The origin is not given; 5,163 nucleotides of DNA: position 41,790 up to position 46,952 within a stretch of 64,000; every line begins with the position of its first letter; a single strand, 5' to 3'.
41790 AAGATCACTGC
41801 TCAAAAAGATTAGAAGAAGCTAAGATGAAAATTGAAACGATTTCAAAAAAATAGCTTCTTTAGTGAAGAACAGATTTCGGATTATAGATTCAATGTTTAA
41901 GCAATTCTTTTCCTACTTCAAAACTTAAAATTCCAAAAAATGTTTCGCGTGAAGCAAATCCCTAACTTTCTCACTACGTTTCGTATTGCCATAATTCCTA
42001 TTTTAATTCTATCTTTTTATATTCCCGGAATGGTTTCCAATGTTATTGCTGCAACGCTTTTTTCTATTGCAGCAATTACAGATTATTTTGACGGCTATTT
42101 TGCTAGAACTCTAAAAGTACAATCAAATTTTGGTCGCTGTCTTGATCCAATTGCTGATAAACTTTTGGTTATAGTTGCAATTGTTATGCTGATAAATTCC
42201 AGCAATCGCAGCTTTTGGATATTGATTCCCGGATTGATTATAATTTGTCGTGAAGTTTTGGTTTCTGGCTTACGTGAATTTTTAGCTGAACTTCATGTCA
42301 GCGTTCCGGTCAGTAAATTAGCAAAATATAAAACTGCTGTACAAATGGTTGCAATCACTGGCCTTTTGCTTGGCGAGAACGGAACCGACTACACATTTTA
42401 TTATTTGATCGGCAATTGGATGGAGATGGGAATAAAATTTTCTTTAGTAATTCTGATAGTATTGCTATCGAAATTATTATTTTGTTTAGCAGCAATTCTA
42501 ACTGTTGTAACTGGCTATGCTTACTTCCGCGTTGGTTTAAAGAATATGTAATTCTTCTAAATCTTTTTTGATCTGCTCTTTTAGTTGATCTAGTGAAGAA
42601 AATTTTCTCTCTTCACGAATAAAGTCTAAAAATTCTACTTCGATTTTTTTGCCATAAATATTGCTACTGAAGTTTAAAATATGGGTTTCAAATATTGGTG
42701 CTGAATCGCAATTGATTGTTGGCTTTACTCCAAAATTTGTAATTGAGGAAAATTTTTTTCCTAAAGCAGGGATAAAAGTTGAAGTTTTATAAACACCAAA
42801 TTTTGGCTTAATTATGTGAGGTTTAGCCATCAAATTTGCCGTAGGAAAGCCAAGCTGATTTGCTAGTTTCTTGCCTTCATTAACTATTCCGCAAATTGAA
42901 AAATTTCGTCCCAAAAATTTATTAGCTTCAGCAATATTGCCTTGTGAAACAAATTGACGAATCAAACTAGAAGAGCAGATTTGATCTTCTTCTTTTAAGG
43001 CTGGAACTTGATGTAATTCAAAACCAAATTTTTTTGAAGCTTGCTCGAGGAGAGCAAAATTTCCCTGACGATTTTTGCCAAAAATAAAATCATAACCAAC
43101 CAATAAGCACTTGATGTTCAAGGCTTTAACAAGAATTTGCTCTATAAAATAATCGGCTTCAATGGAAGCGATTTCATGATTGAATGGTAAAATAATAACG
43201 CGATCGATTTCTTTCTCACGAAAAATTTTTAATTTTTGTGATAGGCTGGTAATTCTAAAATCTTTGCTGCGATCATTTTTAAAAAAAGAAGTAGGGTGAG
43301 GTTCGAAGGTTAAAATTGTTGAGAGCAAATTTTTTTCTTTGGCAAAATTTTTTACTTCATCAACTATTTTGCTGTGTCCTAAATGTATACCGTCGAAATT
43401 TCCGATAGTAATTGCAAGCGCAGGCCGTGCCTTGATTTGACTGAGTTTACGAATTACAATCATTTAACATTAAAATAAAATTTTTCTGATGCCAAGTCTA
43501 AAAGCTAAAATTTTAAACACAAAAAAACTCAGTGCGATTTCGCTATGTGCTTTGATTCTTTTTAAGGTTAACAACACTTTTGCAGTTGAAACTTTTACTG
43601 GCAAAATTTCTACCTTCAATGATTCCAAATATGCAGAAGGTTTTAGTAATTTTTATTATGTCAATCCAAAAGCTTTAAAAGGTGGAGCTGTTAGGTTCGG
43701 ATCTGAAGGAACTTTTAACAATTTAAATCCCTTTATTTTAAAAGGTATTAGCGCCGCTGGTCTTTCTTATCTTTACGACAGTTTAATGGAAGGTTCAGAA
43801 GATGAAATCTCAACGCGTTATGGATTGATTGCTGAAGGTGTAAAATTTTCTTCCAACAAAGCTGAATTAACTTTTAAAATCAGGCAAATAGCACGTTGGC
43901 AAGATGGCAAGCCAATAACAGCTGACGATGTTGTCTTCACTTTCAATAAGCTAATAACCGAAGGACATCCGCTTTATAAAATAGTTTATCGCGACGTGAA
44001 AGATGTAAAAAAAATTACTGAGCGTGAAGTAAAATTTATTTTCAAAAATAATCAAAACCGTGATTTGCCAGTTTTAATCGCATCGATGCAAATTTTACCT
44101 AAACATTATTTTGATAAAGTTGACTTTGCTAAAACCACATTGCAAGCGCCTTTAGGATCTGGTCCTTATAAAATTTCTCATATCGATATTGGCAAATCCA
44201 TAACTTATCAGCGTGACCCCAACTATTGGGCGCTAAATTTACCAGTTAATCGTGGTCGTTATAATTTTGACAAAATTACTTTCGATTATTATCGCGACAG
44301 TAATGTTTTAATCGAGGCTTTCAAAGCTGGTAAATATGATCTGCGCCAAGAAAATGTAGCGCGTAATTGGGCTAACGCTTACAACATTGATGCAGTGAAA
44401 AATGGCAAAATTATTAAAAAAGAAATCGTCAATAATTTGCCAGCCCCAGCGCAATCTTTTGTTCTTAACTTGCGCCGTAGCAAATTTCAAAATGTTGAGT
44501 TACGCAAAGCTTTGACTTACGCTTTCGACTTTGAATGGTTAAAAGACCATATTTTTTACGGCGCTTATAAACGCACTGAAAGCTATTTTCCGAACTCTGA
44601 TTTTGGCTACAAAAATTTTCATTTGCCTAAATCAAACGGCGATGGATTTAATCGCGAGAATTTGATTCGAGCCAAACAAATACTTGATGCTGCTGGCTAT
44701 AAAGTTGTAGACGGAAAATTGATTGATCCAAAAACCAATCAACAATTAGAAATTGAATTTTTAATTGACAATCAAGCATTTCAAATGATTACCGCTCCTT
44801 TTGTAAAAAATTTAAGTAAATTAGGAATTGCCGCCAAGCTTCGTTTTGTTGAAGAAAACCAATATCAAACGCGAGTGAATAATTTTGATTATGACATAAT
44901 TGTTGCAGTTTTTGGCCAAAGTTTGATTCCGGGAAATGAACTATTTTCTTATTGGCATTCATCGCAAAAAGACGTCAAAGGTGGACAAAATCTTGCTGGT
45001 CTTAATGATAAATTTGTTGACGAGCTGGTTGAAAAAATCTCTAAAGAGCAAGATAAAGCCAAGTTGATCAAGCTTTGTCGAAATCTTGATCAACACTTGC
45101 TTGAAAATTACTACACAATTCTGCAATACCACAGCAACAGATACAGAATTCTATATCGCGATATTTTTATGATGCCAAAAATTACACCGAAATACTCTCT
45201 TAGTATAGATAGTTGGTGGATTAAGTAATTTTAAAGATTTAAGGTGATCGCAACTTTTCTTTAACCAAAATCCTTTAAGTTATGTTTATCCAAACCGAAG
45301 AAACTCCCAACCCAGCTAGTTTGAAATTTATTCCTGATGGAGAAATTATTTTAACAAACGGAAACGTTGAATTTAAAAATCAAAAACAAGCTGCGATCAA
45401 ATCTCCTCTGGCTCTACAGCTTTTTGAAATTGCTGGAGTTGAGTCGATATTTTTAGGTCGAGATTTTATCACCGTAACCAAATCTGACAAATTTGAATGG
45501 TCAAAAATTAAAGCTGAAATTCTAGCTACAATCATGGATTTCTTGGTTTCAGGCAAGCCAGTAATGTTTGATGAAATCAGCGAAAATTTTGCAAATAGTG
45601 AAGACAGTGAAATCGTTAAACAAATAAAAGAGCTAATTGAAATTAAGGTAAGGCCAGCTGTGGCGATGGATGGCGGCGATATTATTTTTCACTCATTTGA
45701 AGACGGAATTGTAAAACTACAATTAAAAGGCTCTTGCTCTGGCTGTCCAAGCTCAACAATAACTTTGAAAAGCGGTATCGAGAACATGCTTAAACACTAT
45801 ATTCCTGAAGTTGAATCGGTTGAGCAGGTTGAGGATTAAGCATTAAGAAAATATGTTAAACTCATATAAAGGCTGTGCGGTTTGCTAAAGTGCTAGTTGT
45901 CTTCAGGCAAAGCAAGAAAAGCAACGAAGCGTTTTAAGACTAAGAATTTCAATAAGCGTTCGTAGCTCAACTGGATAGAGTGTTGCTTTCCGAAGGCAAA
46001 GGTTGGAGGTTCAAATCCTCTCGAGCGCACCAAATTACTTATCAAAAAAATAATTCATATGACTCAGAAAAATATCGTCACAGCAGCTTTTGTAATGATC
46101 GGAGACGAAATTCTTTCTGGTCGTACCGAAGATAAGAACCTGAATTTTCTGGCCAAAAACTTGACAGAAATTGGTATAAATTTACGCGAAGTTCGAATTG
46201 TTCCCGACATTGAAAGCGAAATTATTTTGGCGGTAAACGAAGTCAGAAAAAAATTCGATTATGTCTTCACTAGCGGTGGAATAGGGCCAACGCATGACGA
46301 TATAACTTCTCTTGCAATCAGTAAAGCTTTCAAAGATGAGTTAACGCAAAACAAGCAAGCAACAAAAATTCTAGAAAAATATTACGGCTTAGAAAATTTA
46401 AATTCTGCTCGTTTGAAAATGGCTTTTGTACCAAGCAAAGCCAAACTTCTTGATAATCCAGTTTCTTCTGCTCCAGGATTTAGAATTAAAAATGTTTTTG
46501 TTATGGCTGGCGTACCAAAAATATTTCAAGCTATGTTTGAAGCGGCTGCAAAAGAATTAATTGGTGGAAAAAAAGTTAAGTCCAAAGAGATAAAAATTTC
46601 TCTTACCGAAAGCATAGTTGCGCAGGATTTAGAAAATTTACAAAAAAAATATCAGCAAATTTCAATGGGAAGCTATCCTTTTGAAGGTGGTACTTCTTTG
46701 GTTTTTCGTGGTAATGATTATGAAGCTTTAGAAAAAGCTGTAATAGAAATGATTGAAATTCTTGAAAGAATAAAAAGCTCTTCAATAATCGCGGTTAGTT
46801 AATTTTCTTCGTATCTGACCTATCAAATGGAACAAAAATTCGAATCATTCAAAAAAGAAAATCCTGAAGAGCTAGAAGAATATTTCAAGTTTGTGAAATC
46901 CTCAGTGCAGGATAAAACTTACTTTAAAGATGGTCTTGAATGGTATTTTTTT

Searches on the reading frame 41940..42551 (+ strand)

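Call 49: search_protein_families(library=ncbifam, proteins=[window:41940-42551:+], max_evalue=1e-10)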
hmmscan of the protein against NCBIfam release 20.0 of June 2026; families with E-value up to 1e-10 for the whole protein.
window:41940-42551:+ (203 aa): 3 families
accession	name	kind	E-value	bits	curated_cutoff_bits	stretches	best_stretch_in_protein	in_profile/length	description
TIGR00560.1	pgsA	equivalog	1.4e-43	149.5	109.1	1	5-199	1-176/183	CDP-diacylglycerol--glycerol-3-phosphate 3-phosphatidyltransferase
NF008090.0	PRK10832.1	equivalog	1.1e-38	133.1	304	1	6-145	4-144/182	CDP-diacylglycerol--glycerol-3-phosphate 3-phosphatidyltransferase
NF053678.1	ClpnSynClsA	equivalog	4.9e-19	69.2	240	1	3-150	1-144/180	cardiolipin synthase ClsA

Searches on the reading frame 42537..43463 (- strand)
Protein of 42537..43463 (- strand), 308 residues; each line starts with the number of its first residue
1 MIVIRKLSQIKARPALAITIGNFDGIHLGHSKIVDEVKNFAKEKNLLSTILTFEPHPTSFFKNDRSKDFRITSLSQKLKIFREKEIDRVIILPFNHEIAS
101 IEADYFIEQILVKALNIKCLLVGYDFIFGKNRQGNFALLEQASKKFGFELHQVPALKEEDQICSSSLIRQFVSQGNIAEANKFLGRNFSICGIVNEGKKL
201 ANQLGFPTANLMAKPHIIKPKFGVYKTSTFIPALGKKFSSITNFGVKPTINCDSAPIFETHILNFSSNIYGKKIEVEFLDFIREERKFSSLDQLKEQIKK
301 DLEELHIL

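Call 49: search_protein_families(library=ncbifam, proteins=[window:42537-43463:-], max_evalue=1e-10)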
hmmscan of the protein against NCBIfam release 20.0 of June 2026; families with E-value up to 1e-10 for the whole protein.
window:42537-43463:- (308 aa): 9 families
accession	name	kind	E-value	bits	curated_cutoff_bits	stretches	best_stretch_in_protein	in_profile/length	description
NF004160.0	PRK05627.1-3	equivalog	3.1e-91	305.4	295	1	15-304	16-314/325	bifunctional riboflavin kinase/FAD synthetase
NF004159.0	PRK05627.1-2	equivalog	6.8e-87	291.6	306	1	3-304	4-302/326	bifunctional riboflavin kinase/FAD synthetase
NF004163.0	PRK05627.1-6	equivalog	3.7e-86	289.1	315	1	2-303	2-301/313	bifunctional riboflavin kinase/FAD synthetase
NF004162.0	PRK05627.1-5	equivalog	1e-85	287.9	241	1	4-304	3-294/304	bifunctional riboflavin kinase/FAD synthetase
TIGR00083.1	ribF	equivalog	8.1e-84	281.5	184.35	1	18-304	2-284/290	riboflavin biosynthesis protein RibF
NF004161.0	PRK05627.1-4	equivalog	3e-64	217.1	461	1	11-304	15-306/324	bifunctional riboflavin kinase/FAD synthetase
NF004158.0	PRK05627.1-1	equivalog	4e-57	193.9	396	1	3-302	5-297/304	bifunctional riboflavin kinase/FAD synthetase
NF005518.0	PRK07143.1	equivalog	3.8e-28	98.7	232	1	16-284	17-253/281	hypothetical protein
NF045965.1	RibF_rel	equivalog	1.5e-27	96.8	200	1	17-287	15-260/279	FAD synthase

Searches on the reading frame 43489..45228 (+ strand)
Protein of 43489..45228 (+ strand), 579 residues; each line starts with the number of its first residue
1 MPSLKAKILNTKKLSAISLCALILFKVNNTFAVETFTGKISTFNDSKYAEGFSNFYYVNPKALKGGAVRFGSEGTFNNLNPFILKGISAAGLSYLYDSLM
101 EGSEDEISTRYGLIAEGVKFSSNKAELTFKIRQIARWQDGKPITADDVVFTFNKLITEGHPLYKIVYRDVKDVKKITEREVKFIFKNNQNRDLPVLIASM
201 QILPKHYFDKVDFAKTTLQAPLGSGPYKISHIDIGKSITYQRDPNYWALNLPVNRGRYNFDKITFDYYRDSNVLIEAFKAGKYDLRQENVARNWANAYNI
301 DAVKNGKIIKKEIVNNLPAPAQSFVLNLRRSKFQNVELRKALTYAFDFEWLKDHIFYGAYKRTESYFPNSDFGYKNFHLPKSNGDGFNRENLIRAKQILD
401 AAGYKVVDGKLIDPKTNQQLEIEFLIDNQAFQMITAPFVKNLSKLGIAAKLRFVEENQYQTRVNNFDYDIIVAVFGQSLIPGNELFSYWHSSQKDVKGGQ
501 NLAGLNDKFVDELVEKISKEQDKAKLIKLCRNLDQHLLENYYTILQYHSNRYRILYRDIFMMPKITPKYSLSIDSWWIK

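Call 49: search_protein_families(library=ncbifam, proteins=[window:43489-45228:+], max_evalue=1e-10)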
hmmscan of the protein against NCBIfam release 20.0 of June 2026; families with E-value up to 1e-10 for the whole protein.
window:43489-45228:+ (579 aa): 7 families
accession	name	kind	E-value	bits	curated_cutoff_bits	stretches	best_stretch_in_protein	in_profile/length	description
NF045467.1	Opp4A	equivalog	9.4e-31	106.7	650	1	61-470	30-452/556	oligopeptide ABC transporter substrate-binding protein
TIGR02294.1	nickel_nikA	equivalog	1.8e-30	106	393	1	93-533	33-457/501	nickel ABC transporter substrate-binding protein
NF045468.1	Opp5A_nikA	equivalog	6e-25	87.7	600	1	122-542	68-452/488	nickel ABC transporter substrate-binding protein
TIGR04028.1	SBP_KPN_01854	hypoth_equivalog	1.3e-21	76.8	468.5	1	114-544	48-475/509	TIGR04028 family ABC transporter substrate-binding protein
NF047575.1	opine_bind_CntA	exception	2.4e-19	69.3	800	1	75-472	46-430/535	staphylopine-dependent metal ABC transporter substrate-binding lipoprotein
NF011689.0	PRK15109.1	equivalog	3e-16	59.2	560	1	126-549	95-509/547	ABC transporter substrate-binding protein SapA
NF043070.1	DppA_dipep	equivalog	1.2e-15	57.1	1005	1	69-553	32-510/535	dipeptide ABC transporter periplasmic-binding protein DppA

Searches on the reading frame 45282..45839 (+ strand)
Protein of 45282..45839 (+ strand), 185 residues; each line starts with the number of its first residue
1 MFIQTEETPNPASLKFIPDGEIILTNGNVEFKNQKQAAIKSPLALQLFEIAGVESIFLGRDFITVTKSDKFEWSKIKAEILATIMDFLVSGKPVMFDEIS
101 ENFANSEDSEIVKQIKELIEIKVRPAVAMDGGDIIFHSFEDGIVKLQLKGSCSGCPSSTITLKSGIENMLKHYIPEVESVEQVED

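Call 85: search_protein_families(library=pfam, proteins=[window:45282-45839:+], max_evalue=0.001)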
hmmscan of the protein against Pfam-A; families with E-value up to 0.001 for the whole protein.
window:45282-45839:+ (185 aa): 2 families
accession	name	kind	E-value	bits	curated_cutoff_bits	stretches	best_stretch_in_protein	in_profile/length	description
PF08712.16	Nfu_N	-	1.5e-31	108.7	27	1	3-91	1-88/88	Scaffold protein Nfu/NifU N terminal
PF01106.22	NifU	-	3.7e-28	97.9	27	1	115-181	1-67/67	NifU-like domain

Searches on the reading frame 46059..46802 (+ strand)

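Call 49: search_protein_families(library=ncbifam, proteins=[window:46059-46802:+], max_evalue=1e-10)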
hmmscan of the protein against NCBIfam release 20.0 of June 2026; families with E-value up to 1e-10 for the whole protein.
window:46059-46802:+ (247 aa): 7 families
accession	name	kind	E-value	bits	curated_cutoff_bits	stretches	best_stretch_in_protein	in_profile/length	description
NF002291.0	PRK01215.1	equivalog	1.4e-39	135.8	293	1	7-207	4-214/264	nicotinamide mononucleotide deamidase-related protein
NF001813.0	PRK00549.1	equivalog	3.8e-33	115.1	379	1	8-230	2-237/414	competence/damage-inducible protein A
NF002977.0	PRK03670.1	equivalog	1.6e-30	106.4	305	1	8-228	2-238/252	competence damage-inducible protein A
TIGR00200.1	cinA_nterm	subfamily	3.3e-26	91.9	243.15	1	9-194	4-202/414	CinA family nicotinamide mononucleotide deamidase-related protein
TIGR00177.1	molyb_syn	domain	1e-20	74.2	85.35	1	10-164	5-146/148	molybdenum cofactor synthesis domain-containing protein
NF002978.0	PRK03673.1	equivalog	2.6e-20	72.7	496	1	11-162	6-163/398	nicotinamide mononucleotide deamidase-related protein YfaY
NF002947.1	PRK03604.1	equivalog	1e-11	44.7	285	1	5-101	144-241/301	bifunctional molybdenum cofactor biosynthesis protein MoaC/MoaB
